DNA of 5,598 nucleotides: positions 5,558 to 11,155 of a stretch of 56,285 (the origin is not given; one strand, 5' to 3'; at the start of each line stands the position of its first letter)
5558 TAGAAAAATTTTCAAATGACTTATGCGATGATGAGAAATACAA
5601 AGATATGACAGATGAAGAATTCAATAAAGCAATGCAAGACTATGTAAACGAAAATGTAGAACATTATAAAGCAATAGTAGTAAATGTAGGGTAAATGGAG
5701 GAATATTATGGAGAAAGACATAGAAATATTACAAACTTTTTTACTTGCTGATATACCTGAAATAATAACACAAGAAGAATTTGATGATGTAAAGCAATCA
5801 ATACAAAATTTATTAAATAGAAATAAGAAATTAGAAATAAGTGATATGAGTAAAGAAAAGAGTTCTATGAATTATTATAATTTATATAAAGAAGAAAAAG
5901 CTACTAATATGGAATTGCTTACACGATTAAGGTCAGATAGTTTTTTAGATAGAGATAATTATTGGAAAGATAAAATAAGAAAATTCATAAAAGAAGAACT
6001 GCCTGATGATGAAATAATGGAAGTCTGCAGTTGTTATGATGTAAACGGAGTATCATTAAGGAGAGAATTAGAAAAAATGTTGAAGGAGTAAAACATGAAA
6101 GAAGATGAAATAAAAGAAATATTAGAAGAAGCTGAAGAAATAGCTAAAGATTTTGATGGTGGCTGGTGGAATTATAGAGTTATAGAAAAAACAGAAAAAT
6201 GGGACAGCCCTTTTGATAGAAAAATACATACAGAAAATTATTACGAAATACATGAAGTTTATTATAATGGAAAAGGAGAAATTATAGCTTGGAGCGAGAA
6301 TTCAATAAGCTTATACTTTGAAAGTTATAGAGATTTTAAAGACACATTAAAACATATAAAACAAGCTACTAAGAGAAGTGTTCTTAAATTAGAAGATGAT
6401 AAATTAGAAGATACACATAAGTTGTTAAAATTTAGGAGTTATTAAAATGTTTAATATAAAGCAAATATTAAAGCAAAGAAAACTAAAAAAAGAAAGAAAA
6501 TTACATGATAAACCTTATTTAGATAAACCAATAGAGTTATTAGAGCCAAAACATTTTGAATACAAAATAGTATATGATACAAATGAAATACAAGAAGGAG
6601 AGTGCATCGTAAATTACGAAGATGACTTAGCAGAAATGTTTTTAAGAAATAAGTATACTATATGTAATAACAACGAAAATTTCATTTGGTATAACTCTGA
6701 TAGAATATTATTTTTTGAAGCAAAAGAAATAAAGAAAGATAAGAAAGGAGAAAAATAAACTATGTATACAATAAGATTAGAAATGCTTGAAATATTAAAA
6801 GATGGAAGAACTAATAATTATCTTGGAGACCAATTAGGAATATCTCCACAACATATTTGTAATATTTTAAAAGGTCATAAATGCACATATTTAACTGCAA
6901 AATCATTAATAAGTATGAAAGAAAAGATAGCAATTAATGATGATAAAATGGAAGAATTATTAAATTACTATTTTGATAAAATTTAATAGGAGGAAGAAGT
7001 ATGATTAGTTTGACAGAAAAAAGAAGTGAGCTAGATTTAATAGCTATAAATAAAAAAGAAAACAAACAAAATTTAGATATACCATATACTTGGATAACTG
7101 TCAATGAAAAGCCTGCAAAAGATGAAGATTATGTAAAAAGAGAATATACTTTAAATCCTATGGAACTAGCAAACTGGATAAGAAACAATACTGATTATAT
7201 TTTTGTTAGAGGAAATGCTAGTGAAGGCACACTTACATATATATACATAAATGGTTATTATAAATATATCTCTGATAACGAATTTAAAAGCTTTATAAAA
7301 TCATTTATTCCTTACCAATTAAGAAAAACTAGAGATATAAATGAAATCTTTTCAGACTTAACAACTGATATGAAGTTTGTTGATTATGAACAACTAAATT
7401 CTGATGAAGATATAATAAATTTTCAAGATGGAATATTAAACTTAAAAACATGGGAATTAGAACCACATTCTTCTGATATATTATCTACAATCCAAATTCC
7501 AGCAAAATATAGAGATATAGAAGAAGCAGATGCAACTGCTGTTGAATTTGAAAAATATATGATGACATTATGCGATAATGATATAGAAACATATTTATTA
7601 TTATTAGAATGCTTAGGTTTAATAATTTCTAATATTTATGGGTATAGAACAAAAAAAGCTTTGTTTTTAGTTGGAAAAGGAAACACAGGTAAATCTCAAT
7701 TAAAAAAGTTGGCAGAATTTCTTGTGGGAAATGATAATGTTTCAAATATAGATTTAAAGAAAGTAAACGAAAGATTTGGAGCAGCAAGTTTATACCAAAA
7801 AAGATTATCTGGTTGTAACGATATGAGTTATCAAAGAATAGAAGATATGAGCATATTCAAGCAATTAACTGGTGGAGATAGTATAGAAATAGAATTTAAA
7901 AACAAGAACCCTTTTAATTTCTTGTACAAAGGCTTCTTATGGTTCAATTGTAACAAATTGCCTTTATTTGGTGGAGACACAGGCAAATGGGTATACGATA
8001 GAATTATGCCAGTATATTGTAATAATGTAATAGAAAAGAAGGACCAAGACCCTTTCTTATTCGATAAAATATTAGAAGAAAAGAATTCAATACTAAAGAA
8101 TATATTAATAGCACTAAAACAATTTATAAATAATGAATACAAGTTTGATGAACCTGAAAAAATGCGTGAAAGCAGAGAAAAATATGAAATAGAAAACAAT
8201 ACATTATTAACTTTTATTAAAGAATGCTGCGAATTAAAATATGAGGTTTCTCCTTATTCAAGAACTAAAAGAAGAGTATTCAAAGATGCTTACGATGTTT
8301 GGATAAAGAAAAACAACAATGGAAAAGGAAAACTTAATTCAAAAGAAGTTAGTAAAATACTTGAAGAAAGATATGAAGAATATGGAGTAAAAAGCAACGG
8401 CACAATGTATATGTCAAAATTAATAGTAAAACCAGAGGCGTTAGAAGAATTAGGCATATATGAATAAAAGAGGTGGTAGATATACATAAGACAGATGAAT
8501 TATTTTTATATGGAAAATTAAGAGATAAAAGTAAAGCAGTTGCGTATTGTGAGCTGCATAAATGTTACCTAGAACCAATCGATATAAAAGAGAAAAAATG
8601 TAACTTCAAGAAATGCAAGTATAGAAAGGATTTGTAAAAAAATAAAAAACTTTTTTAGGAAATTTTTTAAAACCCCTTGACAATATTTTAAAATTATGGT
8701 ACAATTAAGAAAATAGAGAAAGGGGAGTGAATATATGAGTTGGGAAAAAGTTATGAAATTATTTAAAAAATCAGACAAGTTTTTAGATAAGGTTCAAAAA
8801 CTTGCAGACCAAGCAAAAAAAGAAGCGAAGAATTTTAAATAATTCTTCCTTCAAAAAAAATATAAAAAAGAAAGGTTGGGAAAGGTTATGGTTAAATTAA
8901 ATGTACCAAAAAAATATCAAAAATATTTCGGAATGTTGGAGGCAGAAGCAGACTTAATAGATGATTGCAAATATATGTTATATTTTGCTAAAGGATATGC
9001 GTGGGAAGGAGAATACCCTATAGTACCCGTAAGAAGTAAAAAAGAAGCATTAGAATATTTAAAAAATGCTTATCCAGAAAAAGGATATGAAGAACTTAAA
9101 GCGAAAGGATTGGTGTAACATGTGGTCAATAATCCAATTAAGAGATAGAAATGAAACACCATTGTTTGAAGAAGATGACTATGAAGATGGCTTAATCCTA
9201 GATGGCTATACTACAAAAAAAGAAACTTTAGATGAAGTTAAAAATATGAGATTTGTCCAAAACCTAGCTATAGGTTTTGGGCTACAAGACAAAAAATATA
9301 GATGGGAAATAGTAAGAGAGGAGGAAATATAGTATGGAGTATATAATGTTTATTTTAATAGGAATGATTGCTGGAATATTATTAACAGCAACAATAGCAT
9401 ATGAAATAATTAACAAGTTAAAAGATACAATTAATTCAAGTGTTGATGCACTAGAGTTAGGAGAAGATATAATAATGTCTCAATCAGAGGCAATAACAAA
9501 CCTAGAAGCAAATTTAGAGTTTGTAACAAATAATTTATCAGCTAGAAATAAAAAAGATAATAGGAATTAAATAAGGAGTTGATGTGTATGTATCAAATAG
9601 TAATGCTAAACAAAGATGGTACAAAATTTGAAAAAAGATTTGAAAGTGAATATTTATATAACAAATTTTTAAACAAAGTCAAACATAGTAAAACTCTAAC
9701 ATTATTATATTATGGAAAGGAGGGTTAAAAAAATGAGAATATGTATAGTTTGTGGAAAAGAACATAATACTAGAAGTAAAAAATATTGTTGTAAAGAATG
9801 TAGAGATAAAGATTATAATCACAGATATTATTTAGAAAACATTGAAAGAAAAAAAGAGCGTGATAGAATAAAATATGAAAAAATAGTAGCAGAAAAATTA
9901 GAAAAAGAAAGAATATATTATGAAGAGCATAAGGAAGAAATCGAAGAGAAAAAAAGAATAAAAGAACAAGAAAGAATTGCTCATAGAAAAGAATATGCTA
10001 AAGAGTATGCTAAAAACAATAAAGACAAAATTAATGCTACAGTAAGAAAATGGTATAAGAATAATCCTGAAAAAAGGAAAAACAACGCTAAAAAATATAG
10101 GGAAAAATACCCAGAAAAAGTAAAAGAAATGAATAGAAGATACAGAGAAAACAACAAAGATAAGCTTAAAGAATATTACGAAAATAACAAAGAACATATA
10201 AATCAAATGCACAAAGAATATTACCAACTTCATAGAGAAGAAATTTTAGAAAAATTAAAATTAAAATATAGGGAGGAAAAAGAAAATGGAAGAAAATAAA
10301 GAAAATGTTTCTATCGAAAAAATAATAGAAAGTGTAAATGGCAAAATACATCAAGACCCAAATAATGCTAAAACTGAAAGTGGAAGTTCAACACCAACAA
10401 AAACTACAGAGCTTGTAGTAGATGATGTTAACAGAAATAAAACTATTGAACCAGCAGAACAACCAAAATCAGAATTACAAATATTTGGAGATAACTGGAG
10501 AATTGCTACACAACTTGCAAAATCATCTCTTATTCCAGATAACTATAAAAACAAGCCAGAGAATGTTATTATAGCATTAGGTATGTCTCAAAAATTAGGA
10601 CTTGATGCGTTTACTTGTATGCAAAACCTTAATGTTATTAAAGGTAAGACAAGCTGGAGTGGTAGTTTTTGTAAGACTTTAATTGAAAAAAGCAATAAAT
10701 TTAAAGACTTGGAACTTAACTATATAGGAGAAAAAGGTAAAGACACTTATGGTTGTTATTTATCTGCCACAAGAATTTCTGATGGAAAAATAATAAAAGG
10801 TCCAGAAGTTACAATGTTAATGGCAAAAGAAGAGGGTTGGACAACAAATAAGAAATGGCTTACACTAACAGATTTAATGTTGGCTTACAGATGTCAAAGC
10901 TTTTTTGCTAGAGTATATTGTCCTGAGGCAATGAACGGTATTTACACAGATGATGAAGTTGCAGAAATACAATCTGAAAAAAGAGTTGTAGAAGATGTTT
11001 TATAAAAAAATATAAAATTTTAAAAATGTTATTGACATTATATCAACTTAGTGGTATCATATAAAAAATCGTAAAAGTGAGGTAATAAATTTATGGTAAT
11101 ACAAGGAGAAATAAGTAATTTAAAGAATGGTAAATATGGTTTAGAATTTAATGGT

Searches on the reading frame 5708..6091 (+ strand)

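Call 30: search_protein_families(library=pfam, proteins=[window:5708-6091:+], max_evalue=0.001)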
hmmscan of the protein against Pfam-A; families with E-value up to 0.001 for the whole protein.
window:5708-6091:+ (127 aa): 0 families

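Call 86: search_protein_families(library=pfam, proteins=[window:5708-6091:+], max_evalue=0.05)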
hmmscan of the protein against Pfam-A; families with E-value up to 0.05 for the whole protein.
window:5708-6091:+ (127 aa): 0 families

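Call 87: search_protein_families(library=phrogs, proteins=[window:5708-6091:+], max_evalue=0.01)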
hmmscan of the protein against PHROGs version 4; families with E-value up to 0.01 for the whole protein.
window:5708-6091:+ (127 aa): 1 family
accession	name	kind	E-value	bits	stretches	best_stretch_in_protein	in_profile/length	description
phrog_8072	-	unknown function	0.0069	17.3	1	26-87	20-81/134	-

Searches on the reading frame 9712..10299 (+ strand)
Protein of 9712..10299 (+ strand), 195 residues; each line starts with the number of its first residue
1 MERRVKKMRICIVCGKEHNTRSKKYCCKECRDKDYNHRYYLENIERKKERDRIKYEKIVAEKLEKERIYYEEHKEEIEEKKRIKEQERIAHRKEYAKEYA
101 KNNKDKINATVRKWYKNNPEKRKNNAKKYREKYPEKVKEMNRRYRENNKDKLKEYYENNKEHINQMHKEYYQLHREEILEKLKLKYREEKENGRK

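Call 29: search_protein_families(library=pfam, proteins=[window:9712-10299:+], max_evalue=0.001)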
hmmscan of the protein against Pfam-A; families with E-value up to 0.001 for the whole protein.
window:9712-10299:+ (195 aa): 0 families

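Call 86: search_protein_families(library=pfam, proteins=[window:9712-10299:+], max_evalue=0.05)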
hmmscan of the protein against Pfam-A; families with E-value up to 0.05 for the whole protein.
window:9712-10299:+ (195 aa): 1 family
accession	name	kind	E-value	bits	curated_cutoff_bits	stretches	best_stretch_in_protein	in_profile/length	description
PF18658.7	zf-C2H2_12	-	0.021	15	27.3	0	157-177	34-54/64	Spin-doc zinc-finger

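Call 87: search_protein_families(library=phrogs, proteins=[window:9712-10299:+], max_evalue=0.01)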
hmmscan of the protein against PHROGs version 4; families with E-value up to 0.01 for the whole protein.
window:9712-10299:+ (195 aa): 1 family
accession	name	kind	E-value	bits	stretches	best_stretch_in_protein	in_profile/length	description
phrog_17714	-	unknown function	0.0016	19.7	1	79-154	2-77/129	-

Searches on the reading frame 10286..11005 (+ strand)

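Call 29: search_protein_families(library=pfam, proteins=[window:10286-11005:+], max_evalue=0.001)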
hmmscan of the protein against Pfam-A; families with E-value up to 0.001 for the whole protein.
window:10286-11005:+ (239 aa): 0 families

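Call 86: search_protein_families(library=pfam, proteins=[window:10286-11005:+], max_evalue=0.05)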
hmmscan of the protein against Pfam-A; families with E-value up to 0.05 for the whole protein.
window:10286-11005:+ (239 aa): 1 family
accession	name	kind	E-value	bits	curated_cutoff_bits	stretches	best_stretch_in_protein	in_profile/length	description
PF03837.19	RecT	-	0.001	19.1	24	1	149-235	108-197/198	RecT family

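Call 87: search_protein_families(library=phrogs, proteins=[window:10286-11005:+], max_evalue=0.01)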
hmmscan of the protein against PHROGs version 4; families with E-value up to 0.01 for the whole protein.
window:10286-11005:+ (239 aa): 2 families
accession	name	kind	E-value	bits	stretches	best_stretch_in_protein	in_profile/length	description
phrog_561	-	DNA, RNA and nucleotide metabolism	1.1e-44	154.8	1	65-233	300-475/633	RecT-like ssDNA annealing protein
phrog_4171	-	DNA, RNA and nucleotide metabolism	4.4e-10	40.7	1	64-123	37-96/392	RecT-like ssDNA annealing protein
